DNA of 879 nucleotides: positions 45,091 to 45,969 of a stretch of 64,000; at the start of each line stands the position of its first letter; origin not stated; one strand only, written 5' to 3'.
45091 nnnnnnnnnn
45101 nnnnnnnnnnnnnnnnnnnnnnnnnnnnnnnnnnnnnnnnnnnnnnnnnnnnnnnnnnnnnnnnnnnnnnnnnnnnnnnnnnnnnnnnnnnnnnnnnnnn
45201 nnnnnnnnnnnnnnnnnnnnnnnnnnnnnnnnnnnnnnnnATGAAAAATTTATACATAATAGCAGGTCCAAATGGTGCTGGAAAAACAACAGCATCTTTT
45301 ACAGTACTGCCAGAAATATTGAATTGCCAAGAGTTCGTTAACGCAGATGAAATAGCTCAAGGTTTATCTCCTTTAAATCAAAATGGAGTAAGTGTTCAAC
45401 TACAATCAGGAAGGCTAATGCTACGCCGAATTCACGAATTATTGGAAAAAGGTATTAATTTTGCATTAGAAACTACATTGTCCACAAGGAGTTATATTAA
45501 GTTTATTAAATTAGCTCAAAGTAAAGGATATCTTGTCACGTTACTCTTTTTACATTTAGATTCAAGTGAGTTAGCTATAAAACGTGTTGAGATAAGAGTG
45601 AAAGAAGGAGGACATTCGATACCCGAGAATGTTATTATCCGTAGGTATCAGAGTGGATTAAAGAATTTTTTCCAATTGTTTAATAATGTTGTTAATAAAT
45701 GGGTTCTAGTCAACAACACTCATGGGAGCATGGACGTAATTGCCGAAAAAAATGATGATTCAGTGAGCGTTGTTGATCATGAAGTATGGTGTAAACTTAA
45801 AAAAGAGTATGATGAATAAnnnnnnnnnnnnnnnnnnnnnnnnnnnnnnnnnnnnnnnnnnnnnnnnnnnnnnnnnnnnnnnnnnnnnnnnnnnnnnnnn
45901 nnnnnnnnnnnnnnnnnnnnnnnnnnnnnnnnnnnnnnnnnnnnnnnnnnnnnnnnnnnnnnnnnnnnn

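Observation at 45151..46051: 830-bp zeta-toxin-like ATPase + small-ORF cassette bracketed by 71-bp direct repeats that duplicate the helicase gene 3' end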

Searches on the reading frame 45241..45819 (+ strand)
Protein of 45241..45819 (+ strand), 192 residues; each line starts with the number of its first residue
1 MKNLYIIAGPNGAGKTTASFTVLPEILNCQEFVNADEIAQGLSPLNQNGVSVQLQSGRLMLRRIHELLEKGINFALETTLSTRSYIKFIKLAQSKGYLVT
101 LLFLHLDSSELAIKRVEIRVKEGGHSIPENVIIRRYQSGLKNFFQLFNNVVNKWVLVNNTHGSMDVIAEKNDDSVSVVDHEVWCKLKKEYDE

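Call 4: search_protein_families(library=pfam, proteins=[window:45241-45819:+], max_evalue=0.1)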
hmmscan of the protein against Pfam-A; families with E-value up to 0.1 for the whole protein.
window:45241-45819:+ (192 aa): 5 families
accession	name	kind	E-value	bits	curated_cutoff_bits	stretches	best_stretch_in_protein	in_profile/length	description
PF06414.18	Zeta_toxin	-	2.9e-14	53.4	22.3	1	3-170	17-197/199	Zeta toxin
PF13671.12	AAA_33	-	3.6e-08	34.3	27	1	4-132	1-133/143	AAA domain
PF13476.12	AAA_23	-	0.013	16.6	27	1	2-17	19-34/201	AAA domain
PF20720.3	nSTAND3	-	0.029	14.5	27.2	1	2-47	17-63/155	Novel STAND NTPase 3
PF12659.13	Stn1_C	-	0.05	14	25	1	102-156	96-150/165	Telomere capping C-terminal wHTH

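Call 7: find_encoding_contigs(protein=window:45241-45819:+, flank=6000, max_places=10)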
Protein window:45241-45819:+ (192 aa): 1 contig read that carries it; 1 place shown.
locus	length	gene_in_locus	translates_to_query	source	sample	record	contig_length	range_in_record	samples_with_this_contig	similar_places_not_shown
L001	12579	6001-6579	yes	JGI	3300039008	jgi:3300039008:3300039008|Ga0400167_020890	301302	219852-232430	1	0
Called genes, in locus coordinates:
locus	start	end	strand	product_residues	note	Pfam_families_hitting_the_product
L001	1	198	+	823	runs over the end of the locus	PF08245:Mur_ligase_M, PF01168:Ala_racemase_N, PF00842:Ala_racemase_C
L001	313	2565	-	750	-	PF13620:CarboxypepD_reg, PF13715:CarbopepD_reg_2, PF07715:Plug (weak)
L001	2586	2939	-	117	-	-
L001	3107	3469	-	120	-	-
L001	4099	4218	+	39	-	-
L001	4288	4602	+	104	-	-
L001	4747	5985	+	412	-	PF00270:DEAD, PF04851:ResIII, PF00271:Helicase_C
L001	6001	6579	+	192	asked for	PF06414:Zeta_toxin, PF13671:AAA_33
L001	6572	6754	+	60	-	-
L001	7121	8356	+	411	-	PF00270:DEAD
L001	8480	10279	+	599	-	PF01541:GIY-YIG, PF27096:UvrC_M, PF22920:UvrC_RNaseH, PF08459:UvrC_RNaseH_dom, PF14520:HHH_5 (faint)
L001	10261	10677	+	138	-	PF01479:S4, PF28601:HSP15_C (weak)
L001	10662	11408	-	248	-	PF13578:Methyltransf_24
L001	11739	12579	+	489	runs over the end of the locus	PF00919:UPF0004, PF04055:Radical_SAM, PF01938:TRAM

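Call 9: find_homologous_proteins(query=window:45241-45819:+)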
Query window:45241-45819:+ (192 aa): 7787 proteins with E <= 0.001 among 8000 candidates; the best 120 are listed.
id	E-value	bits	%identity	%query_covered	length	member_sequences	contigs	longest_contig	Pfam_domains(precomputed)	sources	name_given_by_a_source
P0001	4.7e-121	419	100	100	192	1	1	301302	PF06414.19,PF13671.13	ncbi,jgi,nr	ncbi:MAG: zeta toxin family protein [Flavobacteriales bacterium]|jgi:predicted ABC-type ATPase|nr:ze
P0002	1.8e-70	254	62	99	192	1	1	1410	PF06414.19,PF13671.13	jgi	-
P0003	5.2e-70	253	62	99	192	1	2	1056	PF06414.19,PF13671.13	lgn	-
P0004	5.3e-69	249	63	100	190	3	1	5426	PF06414.19,PF13671.13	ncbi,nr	ncbi:MAG: zeta toxin family protein [Spirosomaceae bacterium]|nr:zeta toxin family protein [Spirosom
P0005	2.6e-68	247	60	100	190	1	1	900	PF06414.19,PF13671.13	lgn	-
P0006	5.1e-68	246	62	99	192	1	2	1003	PF06414.19,PF13671.13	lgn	-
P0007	8.3e-68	246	61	99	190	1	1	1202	PF06414.19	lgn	-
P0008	9.0e-68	245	59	99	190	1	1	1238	PF06414.19,PF13671.13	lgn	-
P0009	9.7e-68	245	61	99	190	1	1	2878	PF06414.19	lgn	-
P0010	1.1e-67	245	60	99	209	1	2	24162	PF06414.19,PF13671.13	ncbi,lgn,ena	-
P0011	2.7e-67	244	61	100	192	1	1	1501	PF06414.19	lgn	-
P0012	2.7e-67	244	63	99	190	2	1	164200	PF06414.19,PF13671.13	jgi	-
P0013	2.8e-67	244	60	99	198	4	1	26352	PF06414.19,PF13671.13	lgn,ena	-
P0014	4.5e-67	243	60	97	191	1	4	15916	PF06414.19,PF13671.13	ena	-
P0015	6.2e-67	243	62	99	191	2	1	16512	PF06414.19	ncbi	-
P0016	7.2e-67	242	61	99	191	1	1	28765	PF06414.19,PF13671.13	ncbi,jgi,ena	-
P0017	9.6e-67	242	59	99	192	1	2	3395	PF06414.19,PF13671.13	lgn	-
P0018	1.1e-66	242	60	99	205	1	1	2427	PF06414.19,PF13671.13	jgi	-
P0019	1.1e-66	242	61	99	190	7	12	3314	PF06414.19,PF13671.13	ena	-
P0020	1.4e-66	242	61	97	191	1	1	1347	PF06414.19,PF13671.13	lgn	-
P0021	1.4e-66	242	62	99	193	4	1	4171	PF06414.19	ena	-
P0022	1.8e-66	241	61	99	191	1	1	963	PF06414.19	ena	-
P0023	2.2e-66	241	61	99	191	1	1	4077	PF06414.19,PF13671.13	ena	-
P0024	2.5e-66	241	60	99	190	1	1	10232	PF06414.19,PF13671.13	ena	-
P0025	2.7e-66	241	60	99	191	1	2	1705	PF06414.19,PF13671.13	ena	-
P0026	3.1e-66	240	63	99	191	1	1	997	PF06414.19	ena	-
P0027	5.0e-66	240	60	99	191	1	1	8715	PF06414.19,PF13671.13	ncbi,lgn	ncbi:MAG: zeta toxin family protein [Tunicatimonas sp.]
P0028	6.0e-66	239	58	100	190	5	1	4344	PF06414.19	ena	-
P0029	9.1e-66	239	59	99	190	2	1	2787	PF06414.19,PF13671.13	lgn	-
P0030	9.6e-66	239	63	99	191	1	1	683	PF06414.19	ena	-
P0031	1.3e-65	238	59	100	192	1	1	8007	PF06414.19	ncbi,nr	ncbi:MAG: zeta toxin [Candidatus Delongbacteria bacterium]|nr:zeta toxin [Candidatus Delongbacteria 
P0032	1.3e-65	238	58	99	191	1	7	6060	PF06414.19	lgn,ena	-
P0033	1.4e-65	238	57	100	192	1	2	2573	PF06414.19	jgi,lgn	-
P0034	1.4e-65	238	60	99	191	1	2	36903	PF06414.19,PF13671.13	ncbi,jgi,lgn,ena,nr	ncbi:MAG: zeta toxin [Flavobacteriales bacterium]|nr:MAG: zeta toxin [Flavobacteriales bacterium]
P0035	1.6e-65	238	60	99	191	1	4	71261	PF06414.19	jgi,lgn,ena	-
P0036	1.7e-65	238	60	99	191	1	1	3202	PF06414.19,PF13671.13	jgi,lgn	-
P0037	1.7e-65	238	60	99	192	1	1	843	PF06414.19,PF13671.13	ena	-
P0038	1.7e-65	238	58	99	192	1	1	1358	PF06414.19,PF13671.13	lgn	-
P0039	1.8e-65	238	59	100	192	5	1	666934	PF06414.19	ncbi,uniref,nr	ncbi:zeta toxin family protein [Polaribacter sp. Z022]|uniref:zeta toxin family protein n=1 Tax=Pola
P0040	1.8e-65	238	60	99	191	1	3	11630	PF06414.19,PF13671.13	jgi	jgi:predicted ABC-type ATPase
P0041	1.9e-65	238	59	100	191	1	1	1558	PF06414.19,PF13671.13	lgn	-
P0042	2.2e-65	238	59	99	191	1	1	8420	PF06414.19,PF13671.13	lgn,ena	-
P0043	2.5e-65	237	57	100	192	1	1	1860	PF06414.19,PF13671.13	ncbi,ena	-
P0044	2.9e-65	237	57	99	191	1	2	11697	PF06414.19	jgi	jgi:predicted ABC-type ATPase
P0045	3.2e-65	237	57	100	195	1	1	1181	PF06414.19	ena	-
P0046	3.3e-65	237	58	100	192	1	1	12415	PF06414.19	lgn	-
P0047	3.3e-65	237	59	100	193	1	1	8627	PF06414.19,PF13671.13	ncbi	-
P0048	3.4e-65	237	59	100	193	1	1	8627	PF06414.19,PF13671.13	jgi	jgi:predicted ABC-type ATPase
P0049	3.5e-65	237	60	99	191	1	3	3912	PF06414.19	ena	-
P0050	3.5e-65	237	59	99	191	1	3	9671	PF06414.19,PF13671.13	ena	-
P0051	3.6e-65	237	59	99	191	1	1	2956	PF06414.19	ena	-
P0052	3.9e-65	237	59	99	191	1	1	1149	PF06414.19,PF13671.13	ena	-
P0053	4.8e-65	237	60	99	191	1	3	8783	PF06414.19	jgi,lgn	-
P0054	4.8e-65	237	60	99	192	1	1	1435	PF06414.19,PF13671.13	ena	-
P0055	5.6e-65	236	58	100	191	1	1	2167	PF06414.19,PF13671.13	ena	-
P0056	5.7e-65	236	60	99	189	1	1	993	PF06414.19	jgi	jgi:predicted ABC-type ATPase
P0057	6.8e-65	236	58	99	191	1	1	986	PF06414.19,PF13671.13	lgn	-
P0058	7.8e-65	236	57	100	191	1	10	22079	PF06414.19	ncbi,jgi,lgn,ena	-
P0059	9.3e-65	236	61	99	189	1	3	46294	PF06414.19,PF13671.13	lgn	-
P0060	9.9e-65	236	57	99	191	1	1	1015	PF06414.19,PF13671.13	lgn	-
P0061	1.1e-64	235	58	100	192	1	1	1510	PF06414.19,PF13671.13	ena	-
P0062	1.2e-64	235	59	99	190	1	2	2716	PF06414.19,PF13671.13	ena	-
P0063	1.2e-64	235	59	98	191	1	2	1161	PF06414.19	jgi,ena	-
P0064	1.3e-64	235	60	99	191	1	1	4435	PF06414.19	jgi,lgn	-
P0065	1.3e-64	235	59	99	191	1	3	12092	PF06414.19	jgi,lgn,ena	jgi:predicted ABC-type ATPase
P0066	1.4e-64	235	58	99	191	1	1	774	PF06414.19,PF13671.13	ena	-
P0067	1.7e-64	235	58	99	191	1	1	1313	PF06414.19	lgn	-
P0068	1.8e-64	235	59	99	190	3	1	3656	PF06414.19,PF13671.13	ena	-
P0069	1.8e-64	235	60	98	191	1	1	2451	PF06414.19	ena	-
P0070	2.1e-64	234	57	99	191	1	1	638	PF06414.19,PF13671.13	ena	-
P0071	2.1e-64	234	61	99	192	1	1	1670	PF06414.19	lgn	-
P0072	2.4e-64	234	59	99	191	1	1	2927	PF06414.19,PF13671.13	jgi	-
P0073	2.8e-64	234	61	98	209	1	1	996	PF06414.19,PF13671.13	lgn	-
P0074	2.9e-64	234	58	99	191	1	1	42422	PF06414.19,PF13671.13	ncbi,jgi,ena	-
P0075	3.0e-64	234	60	98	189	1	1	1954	PF06414.19,PF13671.13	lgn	-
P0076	3.1e-64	234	57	99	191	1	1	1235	PF06414.19,PF13671.13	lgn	-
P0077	3.5e-64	234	57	99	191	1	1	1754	PF06414.19,PF13671.13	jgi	-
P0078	3.5e-64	234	57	99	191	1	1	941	PF06414.19,PF13671.13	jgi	-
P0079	3.6e-64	234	57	100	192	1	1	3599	PF06414.19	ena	-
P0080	3.9e-64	234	58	99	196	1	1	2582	PF06414.19,PF13671.13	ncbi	-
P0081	3.9e-64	234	61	99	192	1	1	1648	PF06414.19,PF13671.13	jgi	jgi:predicted ABC-type ATPase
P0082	4.4e-64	233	59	99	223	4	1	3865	PF06414.19,PF13671.13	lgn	-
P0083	4.8e-64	233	58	99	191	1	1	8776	PF06414.19,PF13671.13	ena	-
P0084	5.2e-64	233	57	99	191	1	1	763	PF06414.19,PF13671.13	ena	-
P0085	5.3e-64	233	58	99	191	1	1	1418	PF06414.19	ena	-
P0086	6.1e-64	233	58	100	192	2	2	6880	PF06414.19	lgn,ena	-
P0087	6.4e-64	233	58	100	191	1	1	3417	PF06414.19,PF13671.13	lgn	-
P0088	6.6e-64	233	59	100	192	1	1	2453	PF06414.19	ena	-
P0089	6.7e-64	233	60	99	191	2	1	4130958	PF06414.19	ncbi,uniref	ncbi:zeta toxin family protein [Changchengzhania lutea]|uniref:zeta toxin family protein n=1 Tax=Cha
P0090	6.9e-64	233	59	99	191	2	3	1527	PF06414.19,PF13671.13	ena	-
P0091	7.3e-64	233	61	99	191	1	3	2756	PF06414.19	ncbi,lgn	-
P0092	7.6e-64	233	56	99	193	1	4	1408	PF06414.19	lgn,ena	-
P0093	7.7e-64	233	56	99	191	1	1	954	PF06414.19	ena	-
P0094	8.9e-64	232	59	99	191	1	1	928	PF06414.19,PF13671.13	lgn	-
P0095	9.6e-64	232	58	100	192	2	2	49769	PF06414.19,PF13671.13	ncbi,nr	ncbi:MAG: zeta toxin family protein [Cyclobacteriaceae bacterium]|nr:zeta toxin family protein [Cycl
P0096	1.0e-63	232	59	98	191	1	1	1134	PF06414.19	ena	-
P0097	1.1e-63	232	57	99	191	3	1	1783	PF06414.19,PF13671.13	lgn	-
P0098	1.2e-63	232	59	99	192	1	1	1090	PF06414.19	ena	-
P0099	1.2e-63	232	59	99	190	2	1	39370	PF06414.19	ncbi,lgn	-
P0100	1.2e-63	232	58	99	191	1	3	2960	PF06414.19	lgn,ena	-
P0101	1.2e-63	232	60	99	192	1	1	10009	PF06414.19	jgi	-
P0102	1.3e-63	232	57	99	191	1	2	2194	PF06414.19,PF13671.13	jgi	-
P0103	1.4e-63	232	60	99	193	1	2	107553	PF06414.19,PF13671.13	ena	-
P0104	1.4e-63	232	60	99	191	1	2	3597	PF06414.19,PF13671.13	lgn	-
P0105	1.4e-63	232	61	99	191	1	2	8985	PF06414.19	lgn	-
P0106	1.4e-63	232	57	99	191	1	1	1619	PF06414.19,PF13671.13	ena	-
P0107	1.5e-63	232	60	95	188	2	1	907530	PF06414.19,PF13671.13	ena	-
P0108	1.6e-63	232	59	99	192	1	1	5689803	PF06414.19,PF13671.13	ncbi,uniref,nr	ncbi:zeta toxin family protein [Muricauda sp. SCSIO 64092]|uniref:zeta toxin family protein n=1 Tax=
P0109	1.8e-63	231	56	99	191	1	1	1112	PF06414.19,PF13671.13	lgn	-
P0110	1.9e-63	231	61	99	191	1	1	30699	PF06414.19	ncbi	-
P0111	2.3e-63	231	60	99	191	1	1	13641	PF06414.19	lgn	-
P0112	2.3e-63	231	57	99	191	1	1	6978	PF06414.19,PF13671.13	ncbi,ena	-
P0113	2.3e-63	231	57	99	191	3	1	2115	PF06414.19,PF13671.13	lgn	-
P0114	2.4e-63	231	55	100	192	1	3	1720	PF06414.19,PF13671.13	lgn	-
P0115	2.4e-63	231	57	99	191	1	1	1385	PF06414.19,PF13671.13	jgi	-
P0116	2.6e-63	231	58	99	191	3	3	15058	PF06414.19,PF13671.13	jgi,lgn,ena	jgi:predicted ABC-type ATPase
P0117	2.6e-63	231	61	99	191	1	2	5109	PF06414.19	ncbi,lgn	-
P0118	3.0e-63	231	57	99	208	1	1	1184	PF06414.19,PF13671.13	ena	-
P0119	3.1e-63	231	57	99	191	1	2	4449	PF06414.19,PF13671.13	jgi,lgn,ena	-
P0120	3.6e-63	230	57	99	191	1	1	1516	PF06414.19,PF13671.13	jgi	jgi:predicted ABC-type ATPase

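Call 15: find_encoding_contigs(protein=P0012, flank=4000, max_places=3)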
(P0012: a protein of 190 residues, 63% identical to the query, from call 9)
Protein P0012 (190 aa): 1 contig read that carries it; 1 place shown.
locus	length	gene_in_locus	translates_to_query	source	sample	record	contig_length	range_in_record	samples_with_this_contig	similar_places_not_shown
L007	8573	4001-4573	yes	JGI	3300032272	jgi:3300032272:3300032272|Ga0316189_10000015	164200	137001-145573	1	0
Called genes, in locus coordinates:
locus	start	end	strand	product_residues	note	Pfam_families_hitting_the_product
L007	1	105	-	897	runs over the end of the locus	PF13715:CarbopepD_reg_2, PF07715:Plug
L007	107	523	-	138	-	-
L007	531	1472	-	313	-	PF04773:FecR, PF16344:FecR_C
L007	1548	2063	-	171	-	PF07638:Sigma70_ECF (faint), PF04542:Sigma70_r2, PF08281:Sigma70_r4_2, PF00196:GerE (weak), PF04545:Sigma70_r4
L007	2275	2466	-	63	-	-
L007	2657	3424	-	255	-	PF00665:rve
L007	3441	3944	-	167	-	-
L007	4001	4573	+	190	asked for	PF06414:Zeta_toxin, PF13671:AAA_33 (weak)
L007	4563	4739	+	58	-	-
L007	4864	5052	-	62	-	PF01695:IstB_IS21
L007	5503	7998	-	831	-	PF02190:LON_substr_bdg, PF08298:AAA_PrkA (weak), PF05496:RuvB_N (faint), PF00004:AAA, PF07728:AAA_5, PF22667:Lon_lid, PF05362:Lon_C, PF13541:ChlI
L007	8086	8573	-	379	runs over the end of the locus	PF13562:NTP_transf_4, PF00132:Hexapep (faint)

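Call 16: find_encoding_contigs(protein=P0039, flank=4000, max_places=3)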
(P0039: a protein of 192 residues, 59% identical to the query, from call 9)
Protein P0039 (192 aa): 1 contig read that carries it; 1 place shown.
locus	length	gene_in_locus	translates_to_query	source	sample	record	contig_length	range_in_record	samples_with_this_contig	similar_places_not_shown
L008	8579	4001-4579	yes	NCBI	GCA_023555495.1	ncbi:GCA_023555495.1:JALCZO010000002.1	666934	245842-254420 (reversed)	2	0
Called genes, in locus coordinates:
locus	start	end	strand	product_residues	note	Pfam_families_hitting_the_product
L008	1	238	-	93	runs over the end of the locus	PF00145:DNA_methylase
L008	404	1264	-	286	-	PF00145:DNA_methylase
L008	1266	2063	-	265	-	PF02086:MethyltransfD12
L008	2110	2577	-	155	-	PF04002:RadC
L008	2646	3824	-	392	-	PF01935:DUF87 (weak), PF05707:Zot (faint), PF12846:AAA_10 (weak)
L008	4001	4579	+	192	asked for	PF06414:Zeta_toxin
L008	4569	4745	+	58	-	-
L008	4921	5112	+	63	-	-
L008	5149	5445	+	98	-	-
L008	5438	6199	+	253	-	-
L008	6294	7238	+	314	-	PF08878:HamA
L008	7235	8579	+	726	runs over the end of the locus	PF04851:ResIII (weak), PF00270:DEAD, PF00271:Helicase_C (weak)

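Call 17: find_encoding_contigs(protein=P0089, flank=4000, max_places=3)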
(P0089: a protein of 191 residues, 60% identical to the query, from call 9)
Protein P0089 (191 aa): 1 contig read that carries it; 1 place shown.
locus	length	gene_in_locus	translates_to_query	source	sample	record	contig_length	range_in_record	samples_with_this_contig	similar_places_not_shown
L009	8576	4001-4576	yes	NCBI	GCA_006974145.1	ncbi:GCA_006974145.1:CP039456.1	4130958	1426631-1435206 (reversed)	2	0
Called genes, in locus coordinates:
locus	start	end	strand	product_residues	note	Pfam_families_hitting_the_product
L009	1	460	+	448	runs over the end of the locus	PF02163:Peptidase_M50, PF00595:PDZ (faint), PF13180:PDZ_2 (faint), PF17820:PDZ_6 (faint)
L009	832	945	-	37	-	-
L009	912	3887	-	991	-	PF22548:AEP-TOTE, PF04851:ResIII, PF00270:DEAD, PF18766:SWI2_SNF2 (weak), PF13401:AAA_22 (faint), PF00271:Helicase_C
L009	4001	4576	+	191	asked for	PF06414:Zeta_toxin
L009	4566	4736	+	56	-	-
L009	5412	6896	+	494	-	PF07510:GmrSD_C, PF14088:DUF4268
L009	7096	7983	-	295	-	PF00126:HTH_1, PF03466:LysR_substrate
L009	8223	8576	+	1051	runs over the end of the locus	PF13620:CarboxypepD_reg, PF13715:CarbopepD_reg_2, PF07715:Plug, PF00593:TonB_dep_Rec_b-barrel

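Call 26: search_protein_families(library=ncbifam, proteins=[window:45241-45819:+], max_evalue=0.1)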
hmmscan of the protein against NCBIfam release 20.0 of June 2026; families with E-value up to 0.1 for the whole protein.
window:45241-45819:+ (192 aa): 8 families
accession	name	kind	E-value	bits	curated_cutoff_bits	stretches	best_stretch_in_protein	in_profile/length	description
NF011514.0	PRK14953.1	equivalog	0.004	16.1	536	1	3-36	39-71/488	DNA polymerase III subunits gamma and tau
NF047739.1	antiphage_MADS3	equivalog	0.0057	15.9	420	1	2-105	21-107/427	methylation-associated defense system AAA family ATPase MAD3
TIGR02397.1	dnaX_nterm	equivalog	0.011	15.1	250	1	3-35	37-68/355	DNA polymerase III subunit gamma/tau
NF004549.0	PRK05896.1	equivalog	0.011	14.5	578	0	3-36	39-71/642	DNA polymerase III subunits gamma and tau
NF011523.0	PRK14962.1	equivalog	0.016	14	576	1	4-31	38-64/474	DNA polymerase III subunits gamma and tau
NF005173.0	PRK06647.1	equivalog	0.019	13.8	623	1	3-31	39-66/568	DNA polymerase III subunits gamma and tau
NF041000.1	ATPase_ComGA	equivalog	0.055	12.5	300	0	3-26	129-152/267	competence type IV pilus ATPase ComGA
NF009067.0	PRK12402.1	equivalog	0.08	11.9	317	0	6-25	40-59/340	replication factor C small subunit 2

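Call 27: search_protein_families(library=padloc, proteins=[window:45241-45819:+], max_evalue=0.1)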
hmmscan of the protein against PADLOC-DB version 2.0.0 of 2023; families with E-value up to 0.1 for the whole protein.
window:45241-45819:+ (192 aa): 3 families
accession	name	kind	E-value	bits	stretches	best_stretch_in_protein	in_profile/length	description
PDLC02981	AriAB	-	0.0021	14.8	1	2-51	23-71/694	-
PDLC03878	NsnB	-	0.0089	13.8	1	2-88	21-95/345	-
PDLC04140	mad8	-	0.032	11.7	1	3-34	28-62/314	mads_8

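Call 28: search_solved_structures(query=window:45241-45819:+, max_evalue=1, show_alignments=2)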
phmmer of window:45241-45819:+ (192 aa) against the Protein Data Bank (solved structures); distinct sequences matched with E-value up to 1: 9.
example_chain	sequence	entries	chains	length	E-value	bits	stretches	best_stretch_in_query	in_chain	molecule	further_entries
6ejf_A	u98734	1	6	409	0.059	16.2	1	4-117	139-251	Type IV pilus assembly protein PilF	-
5it5_F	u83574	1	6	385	0.06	16.2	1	4-117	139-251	ATP binding motif-containing protein PilF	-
5oiu_A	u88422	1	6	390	0.06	16.2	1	4-117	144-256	Type IV pilus assembly protein PilF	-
6f8l_G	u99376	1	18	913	0.18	14.6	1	4-117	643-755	Type IV pilus assembly protein PilF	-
6c2u_A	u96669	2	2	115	0.19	14.6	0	2-18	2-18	phosphate-loop protein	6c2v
5w2g_A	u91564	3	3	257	0.5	13.2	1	93-151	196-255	Inositol polyphosphate multikinase,Inositol polyphosphate multikinase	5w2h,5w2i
6m88_A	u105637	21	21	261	0.52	13.2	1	93-151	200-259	Inositol polyphosphate multikinase,Inositol polyphosphate multikinase | Inositol polyphosphate multikinase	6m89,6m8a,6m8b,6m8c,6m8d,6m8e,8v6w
2bdt_A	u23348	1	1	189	0.67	12.8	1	1-88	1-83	BH3686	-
7u5f_A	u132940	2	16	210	0.88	12.4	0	3-62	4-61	Guanylate kinase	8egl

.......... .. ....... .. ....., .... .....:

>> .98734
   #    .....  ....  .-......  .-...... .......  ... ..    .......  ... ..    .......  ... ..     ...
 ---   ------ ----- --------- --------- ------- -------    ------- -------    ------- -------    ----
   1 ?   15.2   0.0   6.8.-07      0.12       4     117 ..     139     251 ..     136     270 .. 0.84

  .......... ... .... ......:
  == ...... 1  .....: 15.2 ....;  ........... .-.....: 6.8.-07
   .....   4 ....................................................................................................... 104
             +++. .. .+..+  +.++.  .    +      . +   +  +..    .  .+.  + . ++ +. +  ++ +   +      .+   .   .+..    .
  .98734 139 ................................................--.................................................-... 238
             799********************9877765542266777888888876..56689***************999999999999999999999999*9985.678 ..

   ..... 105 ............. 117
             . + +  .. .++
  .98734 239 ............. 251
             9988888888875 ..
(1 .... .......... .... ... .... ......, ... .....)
